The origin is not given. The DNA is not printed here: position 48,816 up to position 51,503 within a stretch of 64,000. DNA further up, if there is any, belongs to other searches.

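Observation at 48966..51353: Phage-encoded cytoplasmic PAS hybrid histidine kinase, with a separate CheY-like receiver gene at 14157-14780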

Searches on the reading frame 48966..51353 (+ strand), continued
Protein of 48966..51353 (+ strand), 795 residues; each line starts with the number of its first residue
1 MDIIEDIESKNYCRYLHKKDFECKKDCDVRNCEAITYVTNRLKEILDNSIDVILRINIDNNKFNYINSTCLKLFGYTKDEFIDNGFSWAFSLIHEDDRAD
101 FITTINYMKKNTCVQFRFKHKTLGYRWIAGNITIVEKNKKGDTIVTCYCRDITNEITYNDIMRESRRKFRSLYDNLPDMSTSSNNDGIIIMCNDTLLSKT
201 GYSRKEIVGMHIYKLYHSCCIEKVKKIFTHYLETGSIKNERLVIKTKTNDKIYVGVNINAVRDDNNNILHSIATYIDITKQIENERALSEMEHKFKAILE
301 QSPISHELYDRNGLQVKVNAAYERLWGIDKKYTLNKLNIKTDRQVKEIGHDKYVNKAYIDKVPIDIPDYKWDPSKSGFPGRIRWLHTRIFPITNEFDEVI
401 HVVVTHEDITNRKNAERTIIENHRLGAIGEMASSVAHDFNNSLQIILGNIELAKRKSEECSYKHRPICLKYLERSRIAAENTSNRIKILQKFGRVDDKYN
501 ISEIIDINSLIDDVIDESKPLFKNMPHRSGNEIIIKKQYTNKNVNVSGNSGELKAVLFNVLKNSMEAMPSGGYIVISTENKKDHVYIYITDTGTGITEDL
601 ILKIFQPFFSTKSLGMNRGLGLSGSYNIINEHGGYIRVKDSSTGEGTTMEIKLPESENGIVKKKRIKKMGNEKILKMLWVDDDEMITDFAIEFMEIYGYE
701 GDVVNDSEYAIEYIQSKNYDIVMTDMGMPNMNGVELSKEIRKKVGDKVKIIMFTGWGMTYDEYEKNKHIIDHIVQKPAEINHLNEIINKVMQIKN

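Call 7: find_homologous_proteins(query=window:48966-51353:+)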
Query window:48966-51353:+ (795 aa): 1615 proteins with E <= 0.001 among 8000 candidates; the best 120 are listed.
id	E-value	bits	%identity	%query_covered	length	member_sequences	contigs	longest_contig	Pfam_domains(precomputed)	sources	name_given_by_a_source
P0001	0.0e+0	1798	100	100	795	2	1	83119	PF08447.19,PF13426.14,PF13188.14,PF08448.17,PF02518.32,PF00989.32,PF00072.31,PF14598.13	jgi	-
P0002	3.7e-107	378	35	94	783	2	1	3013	PF08447.19,PF13426.14,PF13188.14,PF08448.17,PF02518.32,PF00512.32,PF00989.32,PF00072.31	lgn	-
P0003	4.2e-100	354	32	95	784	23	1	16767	PF08447.19,PF13426.14,PF13188.14,PF08448.17,PF02518.32,PF00512.32,PF00989.32,PF00072.31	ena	-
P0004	1.8e-98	349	30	91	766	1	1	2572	PF08447.19,PF13426.14,PF13188.14,PF08448.17,PF02518.32,PF00512.32,PF00989.32,PF00072.31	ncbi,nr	ncbi:MAG: PAS domain S-box protein, partial [Calditrichia bacterium]|nr:PAS domain S-box protein [Ca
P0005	7.4e-94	334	41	52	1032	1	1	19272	PF08447.19,PF13426.14,PF13188.14,PF08448.17,PF02518.32,PF00512.32,PF00989.32,PF00072.31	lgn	-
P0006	6.4e-91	324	31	83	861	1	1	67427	PF00672.31,PF08447.19,PF13426.14,PF08448.17,PF02518.32,PF00989.32,PF00072.31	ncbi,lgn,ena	-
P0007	2.4e-90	322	33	70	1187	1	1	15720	PF13426.14,PF13188.14,PF13185.13,PF01590.33,PF08448.17,PF02518.32,PF00512.32,PF00989.32,PF00072.31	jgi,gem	-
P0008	7.5e-90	320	35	80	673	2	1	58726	PF13426.14,PF13188.14,PF08448.17,PF02518.32,PF00512.32,PF00989.32,PF00072.31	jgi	-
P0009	1.2e-87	313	42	53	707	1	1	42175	PF13426.14,PF13188.14,PF13185.13,PF02518.32,PF13492.13,PF00989.32,PF00072.31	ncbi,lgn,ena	-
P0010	1.9e-85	306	34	65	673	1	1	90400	PF08447.19,PF13426.14,PF13188.14,PF02518.32,PF00512.32,PF00989.32,PF00072.31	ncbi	-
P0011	1.7e-84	303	36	63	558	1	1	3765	PF02518.32,PF00989.32,PF00072.31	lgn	-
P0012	6.7e-84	301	42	52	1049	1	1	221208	PF08447.19,PF13426.14,PF13188.14,PF12860.14,PF08448.17,PF02518.32,PF00989.32,PF00072.31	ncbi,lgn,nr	ncbi:MAG: PAS domain S-box protein [Bacteroidetes bacterium]|nr:PAS domain S-box protein [Bacteroido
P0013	2.3e-82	296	40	49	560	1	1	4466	PF13426.14,PF13188.14,PF02518.32,PF00989.32,PF00072.31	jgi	-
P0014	1.4e-81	293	35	64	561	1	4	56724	PF13426.14,PF02518.32,PF00512.32,PF00072.31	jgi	jgi:PAS domain S-box-containing protein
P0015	1.1e-80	290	31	81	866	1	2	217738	PF08447.19,PF13426.14,PF13188.14,PF08448.17,PF02518.32,PF00989.32,PF00072.31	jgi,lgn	jgi:PAS domain S-box-containing protein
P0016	1.2e-80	290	27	95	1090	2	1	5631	PF13426.14,PF13188.14,PF18212.7,PF24820.2,PF24990.1,PF00072.31,PF13596.13,PF08447.19,PF12860.14,PF08448.17,PF02518.32,PF00989.32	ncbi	-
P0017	5.9e-80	288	26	96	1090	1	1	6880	PF13426.14,PF13188.14,PF18212.7,PF24820.2,PF00512.32,PF24990.1,PF00072.31,PF13596.13,PF08447.19,PF12860.14,PF08448.17,PF02518.32,PF00989.32,PF14598.13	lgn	-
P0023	8.5e-76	274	26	95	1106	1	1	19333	PF13426.14,PF13188.14,PF24820.2,PF00512.32,PF24990.1,PF00238.25,PF00072.31,PF08447.19,PF12860.14,PF08448.17,PF02518.32,PF00989.32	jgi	jgi:PAS domain S-box-containing protein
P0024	2.5e-75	272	36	49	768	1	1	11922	PF08447.19,PF13426.14,PF13188.14,PF08448.17,PF02518.32,PF00989.32,PF00072.31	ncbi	ncbi:MAG: response regulator [archaeon]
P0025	2.3e-72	263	31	33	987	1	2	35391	PF08447.19,PF13426.14,PF13188.14,PF12860.14,PF08448.17,PF02518.32,PF00989.32,PF00072.31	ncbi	ncbi:MAG: PAS domain S-box protein [candidate division Zixibacteria bacterium]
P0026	6.0e-72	261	29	95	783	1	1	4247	PF13596.13,PF08447.19,PF13426.14,PF13188.14,PF24820.2,PF08448.17,PF02518.32,PF00989.32,PF00072.31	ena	-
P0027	9.4e-72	261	33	33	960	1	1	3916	PF08447.19,PF13426.14,PF13188.14,PF12860.14,PF08448.17,PF02518.32,PF00512.32,PF23198.2,PF00989.32,PF00072.31,PF14598.13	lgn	-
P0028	1.0e-69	254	33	67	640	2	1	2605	PF08447.19,PF13426.14,PF13188.14,PF02518.32,PF00512.32,PF00989.32,PF00072.31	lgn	-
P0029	4.3e-69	252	27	96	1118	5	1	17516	PF13426.14,PF13188.14,PF13185.13,PF24820.2,PF13492.13,PF00512.32,PF00072.31,PF08447.19,PF12860.14,PF01590.33,PF08448.17,PF02518.32,PF00989.32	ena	-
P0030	5.8e-69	251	33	67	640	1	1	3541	PF08447.19,PF13426.14,PF13188.14,PF02518.32,PF00512.32,PF00989.32,PF00072.31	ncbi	-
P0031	4.5e-66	242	24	92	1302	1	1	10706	PF08447.19,PF13426.14,PF13188.14,PF05524.19,PF24820.2,PF08348.19,PF08448.17,PF02518.32,PF00989.32,PF00072.31,PF14598.13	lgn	-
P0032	1.3e-65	240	38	33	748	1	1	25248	PF08447.19,PF13426.14,PF13188.14,PF08448.17,PF00989.32,PF14598.13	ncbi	ncbi:PAS domain S-box protein [Thermodesulfobacteriota bacterium]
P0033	4.6e-63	232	28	96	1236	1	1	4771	PF13426.14,PF13188.14,PF24820.2,PF00512.32,PF00072.31,PF08447.19,PF12860.14,PF08448.17,PF02518.32,PF16927.12,PF00989.32,PF14598.13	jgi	jgi:PAS domain S-box-containing protein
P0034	1.6e-62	230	25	81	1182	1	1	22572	PF08447.19,PF13426.14,PF13188.14,PF08448.17,PF02518.32,PF00512.32,PF00989.32,PF00072.31,PF14598.13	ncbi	-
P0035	3.0e-62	229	25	90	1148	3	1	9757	PF13596.13,PF08447.19,PF13426.14,PF13188.14,PF12860.14,PF08448.17,PF02518.32,PF00989.32,PF00072.31,PF14598.13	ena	-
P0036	6.2e-62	228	26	94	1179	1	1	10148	PF08447.19,PF13426.14,PF13188.14,PF12860.14,PF24820.2,PF08448.17,PF02518.32,PF00512.32,PF00989.32,PF00072.31,PF14598.13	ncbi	-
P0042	1.7e-59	220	23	92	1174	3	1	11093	PF08447.19,PF13426.14,PF13188.14,PF12860.14,PF08448.17,PF02518.32,PF00512.32,PF00989.32,PF00072.31,PF14598.13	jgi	-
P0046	5.7e-59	218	25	92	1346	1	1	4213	PF13426.14,PF13188.14,PF24820.2,PF00512.32,PF00072.31,PF13596.13,PF08447.19,PF01590.33,PF08448.17,PF02518.32,PF00989.32,PF14598.13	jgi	jgi:two-component system cell cycle sensor histidine kinase/response regulator CckA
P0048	1.2e-58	217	26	84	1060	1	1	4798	PF08447.19,PF13426.14,PF13188.14,PF13185.13,PF12860.14,PF08448.17,PF02518.32,PF00989.32,PF00072.31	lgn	-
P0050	5.1e-58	215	26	92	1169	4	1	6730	PF08447.19,PF13426.14,PF13188.14,PF18095.8,PF12860.14,PF08448.17,PF02518.32,PF00512.32,PF00989.32,PF00072.31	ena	-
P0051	1.7e-57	213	23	81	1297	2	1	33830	PF08447.19,PF13426.14,PF13188.14,PF12860.14,PF24820.2,PF08448.17,PF02518.32,PF00512.32,PF00989.32,PF00072.31,PF14598.13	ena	-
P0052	4.5e-57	212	24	91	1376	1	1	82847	PF08447.19,PF13426.14,PF13188.14,PF12860.14,PF08448.17,PF02518.32,PF00512.32,PF00989.32,PF00072.31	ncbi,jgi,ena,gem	ncbi:MAG: PAS domain S-box protein [bacterium]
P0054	1.0e-56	211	26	96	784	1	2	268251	PF08447.19,PF13426.14,PF13188.14,PF08448.17,PF02518.32,PF00512.32,PF00989.32,PF00072.31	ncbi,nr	ncbi:MAG: Sensor histidine kinase RcsC [Syntrophus sp. SKADARSKE-3]|nr:Sensor histidine kinase RcsC 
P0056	2.9e-55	206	26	94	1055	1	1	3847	PF08447.19,PF13426.14,PF13188.14,PF12860.14,PF24820.2,PF08448.17,PF02518.32,PF00512.32,PF00989.32,PF00072.31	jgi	jgi:two-component system cell cycle sensor histidine kinase/response regulator CckA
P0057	3.4e-55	206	26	94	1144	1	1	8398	PF08447.19,PF13426.14,PF13188.14,PF12860.14,PF08448.17,PF02518.32,PF00512.32,PF00989.32,PF00072.31,PF14598.13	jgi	jgi:PAS domain S-box-containing protein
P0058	5.6e-55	205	27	50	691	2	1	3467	PF13426.14,PF13188.14,PF08448.17,PF02518.32,PF00512.32,PF00989.32,PF00072.31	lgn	-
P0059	7.2e-55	205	25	90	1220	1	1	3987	PF13426.14,PF13188.14,PF08348.19,PF00512.32,PF00072.31,PF13596.13,PF08447.19,PF12860.14,PF08448.17,PF02518.32,PF00989.32,PF14598.13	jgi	jgi:PAS domain S-box-containing protein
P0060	7.5e-55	205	25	94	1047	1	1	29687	PF08447.19,PF13426.14,PF13188.14,PF12860.14,PF24820.2,PF08448.17,PF02518.32,PF00512.32,PF00989.32,PF00072.31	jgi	jgi:two-component system cell cycle sensor histidine kinase/response regulator CckA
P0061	1.9e-54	203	28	79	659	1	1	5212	PF08447.19,PF13426.14,PF02518.32,PF00989.32,PF00072.31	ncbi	-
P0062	3.9e-54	202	25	84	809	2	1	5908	PF08447.19,PF13426.14,PF13188.14,PF08448.17,PF02518.32,PF00512.32,PF00989.32,PF00072.31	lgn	-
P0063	5.0e-54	202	26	84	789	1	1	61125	PF08447.19,PF13426.14,PF13188.14,PF12860.14,PF24820.2,PF08448.17,PF02518.32,PF00512.32,PF00989.32,PF00072.31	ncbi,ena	-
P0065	2.1e-53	200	28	81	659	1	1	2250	PF08447.19,PF13426.14,PF02518.32,PF00512.32,PF00989.32,PF00072.31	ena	-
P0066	2.2e-53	200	24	95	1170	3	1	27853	PF08447.19,PF13426.14,PF13188.14,PF18095.8,PF12860.14,PF08448.17,PF02518.32,PF00512.32,PF00989.32,PF00072.31,PF14598.13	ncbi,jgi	ncbi:MAG: PAS domain S-box protein [Dehalococcoidia bacterium]|jgi:PAS domain S-box-containing prote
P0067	2.4e-53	200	23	92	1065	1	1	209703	PF08447.19,PF13426.14,PF13188.14,PF24820.2,PF08448.17,PF02518.32,PF00512.32,PF00989.32,PF00072.31,PF14598.13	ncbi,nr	ncbi:MAG: PAS domain S-box protein [Syntrophaceae bacterium]|nr:PAS domain S-box protein [Syntrophac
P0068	2.9e-53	199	25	96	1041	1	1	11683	PF08447.19,PF13426.14,PF13188.14,PF12860.14,PF08448.17,PF02518.32,PF00989.32,PF00072.31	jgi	-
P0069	1.9e-52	197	28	81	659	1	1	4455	PF08447.19,PF13426.14,PF02518.32,PF00512.32,PF00989.32,PF00072.31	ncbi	-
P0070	2.9e-52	196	25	96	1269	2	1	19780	PF08447.19,PF13426.14,PF13188.14,PF12860.14,PF01513.27,PF08448.17,PF02518.32,PF00512.32,PF00989.32,PF00072.31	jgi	jgi:PAS domain S-box-containing protein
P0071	3.3e-52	196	27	94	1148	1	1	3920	PF08447.19,PF13426.14,PF13188.14,PF08448.17,PF02518.32,PF00512.32,PF00989.32,PF00072.31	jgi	jgi:PAS domain S-box-containing protein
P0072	3.8e-52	196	25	96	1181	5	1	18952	PF08447.19,PF13426.14,PF13188.14,PF12860.14,PF24820.2,PF08448.17,PF02518.32,PF00512.32,PF00989.32,PF00072.31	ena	-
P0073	7.7e-52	195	31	35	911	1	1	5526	PF08447.19,PF13426.14,PF08448.17,PF02518.32,PF00512.32,PF00989.32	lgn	-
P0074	1.1e-51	194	25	97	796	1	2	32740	PF08447.19,PF13426.14,PF13188.14,PF08448.17,PF02518.32,PF00512.32,PF00989.32,PF00072.31,PF14598.13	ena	-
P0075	1.3e-51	194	26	94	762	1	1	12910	PF08447.19,PF13426.14,PF13188.14,PF08448.17,PF02518.32,PF00512.32,PF00989.32,PF00072.31,PF14598.13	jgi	jgi:PAS domain S-box-containing protein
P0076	1.5e-51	194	26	84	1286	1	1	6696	PF13596.13,PF08447.19,PF13426.14,PF13188.14,PF12860.14,PF08448.17,PF02518.32,PF00512.32,PF00989.32,PF00072.31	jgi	jgi:two-component system, cell cycle sensor histidine kinase and response regulator CckA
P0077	2.3e-51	193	28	81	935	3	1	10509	PF08447.19,PF13426.14,PF13188.14,PF08448.17,PF02518.32,PF00989.32,PF00072.31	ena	-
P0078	3.5e-51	192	24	92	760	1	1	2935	PF08447.19,PF13426.14,PF13188.14,PF24820.2,PF08448.17,PF02518.32,PF00512.32,PF00989.32,PF00072.31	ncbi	-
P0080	1.0e-50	191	24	94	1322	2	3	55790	PF08447.19,PF13426.14,PF13188.14,PF08448.17,PF02518.32,PF00512.32,PF00989.32,PF00072.31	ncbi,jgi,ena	-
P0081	1.2e-50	191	25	92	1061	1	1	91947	PF08447.19,PF13426.14,PF13188.14,PF08448.17,PF02518.32,PF00512.32,PF00989.32,PF00072.31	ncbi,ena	-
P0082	1.9e-50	190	24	95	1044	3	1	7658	PF08447.19,PF13426.14,PF13188.14,PF12860.14,PF24820.2,PF08448.17,PF02518.32,PF00512.32,PF00989.32,PF00072.31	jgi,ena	-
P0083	1.9e-50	190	25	95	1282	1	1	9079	PF08447.19,PF13426.14,PF13188.14,PF12860.14,PF24820.2,PF08448.17,PF02518.32,PF00512.32,PF00989.32,PF00072.31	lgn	-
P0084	2.2e-50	190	27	93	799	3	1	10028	PF08447.19,PF13426.14,PF13188.14,PF08448.17,PF02518.32,PF00512.32,PF00989.32,PF00072.31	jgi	-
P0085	2.8e-50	190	27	81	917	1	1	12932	PF08447.19,PF13426.14,PF13188.14,PF24820.2,PF08448.17,PF02518.32,PF00512.32,PF00989.32,PF24990.1,PF00072.31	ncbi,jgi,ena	-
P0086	3.6e-50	189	25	96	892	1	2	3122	PF08447.19,PF13426.14,PF13188.14,PF24820.2,PF08448.17,PF02518.32,PF00512.32,PF00989.32,PF00072.31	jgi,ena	jgi:PAS domain S-box-containing protein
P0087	4.1e-50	189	24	98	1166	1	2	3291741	PF08447.19,PF13426.14,PF13188.14,PF12860.14,PF08448.17,PF02518.32,PF07216.18,PF00512.32,PF00989.32,PF00072.31,PF14598.13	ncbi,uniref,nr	ncbi:MAG: PAS domain S-box protein [Chloroflexi bacterium]|uniref:histidine kinase n=1 Tax=Candidatu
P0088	4.2e-50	189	27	82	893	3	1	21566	PF08447.19,PF13426.14,PF13188.14,PF12860.14,PF08448.17,PF02518.32,PF00512.32,PF00989.32,PF00072.31,PF14598.13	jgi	jgi:two-component system cell cycle sensor histidine kinase/response regulator CckA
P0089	4.9e-50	189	26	79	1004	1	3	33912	PF08447.19,PF13426.14,PF13188.14,PF24820.2,PF10114.16,PF08448.17,PF02518.32,PF00512.32,PF00989.32,PF00072.31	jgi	jgi:PAS domain S-box-containing protein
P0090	1.4e-49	187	25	82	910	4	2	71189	PF08447.19,PF13426.14,PF13188.14,PF08448.17,PF02518.32,PF00512.32,PF00989.32,PF00072.31,PF14598.13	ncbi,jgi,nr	ncbi:MAG TPA: PAS domain S-box protein [Spirochaetota bacterium]|nr:PAS domain S-box protein [Spiroc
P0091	2.3e-49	186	26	93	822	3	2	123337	PF08447.19,PF13426.14,PF13188.14,PF08448.17,PF02518.32,PF00512.32,PF00989.32,PF00072.31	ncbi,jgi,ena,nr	ncbi:MAG TPA: PAS domain S-box protein [Syntrophorhabdaceae bacterium]|nr:PAS domain S-box protein [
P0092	2.5e-49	186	26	44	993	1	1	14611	PF08447.19,PF13426.14,PF13188.14,PF24820.2,PF08448.17,PF02518.32,PF00512.32,PF00989.32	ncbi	ncbi:PAS domain S-box protein, partial [Calditrichota bacterium]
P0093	3.5e-49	186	27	97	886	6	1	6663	PF08447.19,PF13426.14,PF13188.14,PF08448.17,PF02518.32,PF00989.32,PF00072.31,PF14598.13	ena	-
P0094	4.1e-49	186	25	83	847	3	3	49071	PF08447.19,PF13426.14,PF13188.14,PF12860.14,PF08448.17,PF02518.32,PF00512.32,PF00989.32,PF00072.31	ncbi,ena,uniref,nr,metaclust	ncbi:MAG: hypothetical protein A3F83_12835 [Candidatus Glassbacteria bacterium RIFCSPLOWO2_12_FULL_5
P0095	6.0e-49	185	25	82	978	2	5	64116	PF08447.19,PF13426.14,PF13188.14,PF24820.2,PF08448.17,PF02518.32,PF00512.32,PF00989.32,PF00072.31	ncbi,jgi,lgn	jgi:two-component system cell cycle sensor histidine kinase/response regulator CckA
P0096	7.1e-49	185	24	92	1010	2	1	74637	PF08447.19,PF13426.14,PF13188.14,PF08448.17,PF02518.32,PF00512.32,PF00989.32,PF00072.31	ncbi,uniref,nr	ncbi:PAS domain S-box protein [Mariprofundus sp. NF]|uniref:PAS domain S-box protein n=1 Tax=Maripro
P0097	9.6e-49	184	26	97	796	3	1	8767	PF08447.19,PF13426.14,PF13188.14,PF08448.17,PF02518.32,PF00989.32,PF00072.31,PF14598.13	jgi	-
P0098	9.6e-49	184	25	95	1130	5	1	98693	PF08447.19,PF13426.14,PF13188.14,PF24820.2,PF08448.17,PF02518.32,PF00512.32,PF23198.2,PF00989.32,PF00072.31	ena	-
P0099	1.8e-48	184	28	80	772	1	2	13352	PF13426.14,PF13188.14,PF08448.17,PF02518.32,PF00989.32,PF00072.31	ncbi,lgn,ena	-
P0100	2.6e-48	183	24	82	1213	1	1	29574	PF13596.13,PF08447.19,PF13426.14,PF21370.5,PF13188.14,PF08448.17,PF02518.32,PF00512.32,PF00989.32,PF00072.31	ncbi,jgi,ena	-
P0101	2.8e-48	183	29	72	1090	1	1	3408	PF13596.13,PF08447.19,PF13426.14,PF00497.26,PF13188.14,PF12860.14,PF08448.17,PF02518.32,PF00512.32,PF00989.32,PF14598.13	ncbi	ncbi:MAG: hypothetical protein CVU74_05955, partial [Deltaproteobacteria bacterium HGW-Deltaproteoba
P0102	3.2e-48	183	26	87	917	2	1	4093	PF08447.19,PF13426.14,PF13188.14,PF08448.17,PF02518.32,PF00512.32,PF00989.32,PF00072.31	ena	-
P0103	4.3e-48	182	31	49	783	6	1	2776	PF08447.19,PF13426.14,PF13188.14,PF13581.13,PF08448.17,PF02518.32,PF00512.32,PF00989.32,PF13589.13,PF00072.31,PF14501.13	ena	-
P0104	4.6e-48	182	23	97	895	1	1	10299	PF08447.19,PF13426.14,PF13188.14,PF12860.14,PF08448.17,PF02518.32,PF00512.32,PF00989.32,PF00072.31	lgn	-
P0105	5.3e-48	182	27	70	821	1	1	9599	PF08447.19,PF13426.14,PF13188.14,PF20969.3,PF08448.17,PF02518.32,PF00989.32,PF00072.31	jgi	jgi:PAS domain S-box-containing protein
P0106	5.4e-48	182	25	98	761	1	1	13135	PF08447.19,PF13426.14,PF13188.14,PF12860.14,PF08448.17,PF02518.32,PF00512.32,PF00989.32,PF00072.31,PF14598.13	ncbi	ncbi:MAG TPA: PAS domain S-box protein [Nitrospirota bacterium]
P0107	6.5e-48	182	26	88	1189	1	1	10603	PF13426.14,PF13188.14,PF13185.13,PF13492.13,PF00512.32,PF00072.31,PF08447.19,PF01590.33,PF08448.17,PF02518.32,PF00989.32,PF14598.13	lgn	-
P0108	6.8e-48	182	26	81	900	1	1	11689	PF08447.19,PF13426.14,PF13188.14,PF24820.2,PF08448.17,PF02518.32,PF00512.32,PF00989.32,PF00072.31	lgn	-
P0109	7.3e-48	182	28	81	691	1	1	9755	PF08447.19,PF13426.14,PF13188.14,PF08448.17,PF02518.32,PF00989.32,PF00072.31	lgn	-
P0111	7.4e-48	182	24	96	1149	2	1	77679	PF13596.13,PF08447.19,PF13426.14,PF13188.14,PF18095.8,PF12860.14,PF08448.17,PF02518.32,PF00989.32,PF00072.31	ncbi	-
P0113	1.1e-47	181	28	79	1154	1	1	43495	PF08447.19,PF13426.14,PF13188.14,PF13185.13,PF24820.2,PF08448.17,PF02518.32,PF00512.32,PF00989.32,PF00072.31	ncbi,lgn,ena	-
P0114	1.2e-47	181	26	74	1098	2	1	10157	PF08447.19,PF13426.14,PF13188.14,PF12860.14,PF08448.17,PF02518.32,PF00512.32,PF00989.32,PF00072.31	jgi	jgi:two-component system cell cycle sensor histidine kinase/response regulator CckA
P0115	2.0e-47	180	28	74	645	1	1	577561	PF08447.19,PF13426.14,PF13188.14,PF08448.17,PF02518.32,PF00512.32,PF00989.32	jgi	jgi:PAS domain S-box-containing protein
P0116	5.7e-47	179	27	65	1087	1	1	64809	PF08447.19,PF13426.14,PF13188.14,PF12860.14,PF08448.17,PF02518.32,PF00512.32,PF00989.32,PF00072.31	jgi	-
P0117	9.0e-47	178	25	81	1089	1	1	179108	PF08447.19,PF13426.14,PF13188.14,PF08448.17,PF02518.32,PF00512.32,PF00989.32,PF00072.31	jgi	-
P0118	1.2e-46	177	24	84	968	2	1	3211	PF08447.19,PF13426.14,PF13188.14,PF08448.17,PF02518.32,PF00512.32,PF00989.32,PF00072.31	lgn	-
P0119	1.5e-46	177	23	95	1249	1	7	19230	PF08447.19,PF13426.14,PF13188.14,PF24820.2,PF08448.17,PF02518.32,PF00512.32,PF00989.32,PF00072.31,PF14598.13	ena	-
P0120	1.6e-46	177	24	95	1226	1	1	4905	PF08447.19,PF13426.14,PF13188.14,PF08448.17,PF02518.32,PF00512.32,PF00989.32,PF00072.31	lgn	-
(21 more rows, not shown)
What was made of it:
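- On Class I two-component sensor histidine kinase: This matches the family: HisKA is weak or missing in the precomputed Pfam lists of many homologues (call 7).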

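Call 8: find_related_loci(query=window:48966-51353:+, collection=viral_contigs, flank=10000)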
Query window:48966-51353:+ (795 aa) in viral_contigs; peptide patterns used: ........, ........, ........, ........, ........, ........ (x = any residue, [..] = any of these).
28 stretches matched a pattern, but none encodes a relative of the query by tblastn (E <= 1e-3).
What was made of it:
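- Tried and rejected: None in IMG/VR by peptide patterns (call 8).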

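Call 9: find_encoding_contigs(protein=P0001, flank=10000, max_places=3)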
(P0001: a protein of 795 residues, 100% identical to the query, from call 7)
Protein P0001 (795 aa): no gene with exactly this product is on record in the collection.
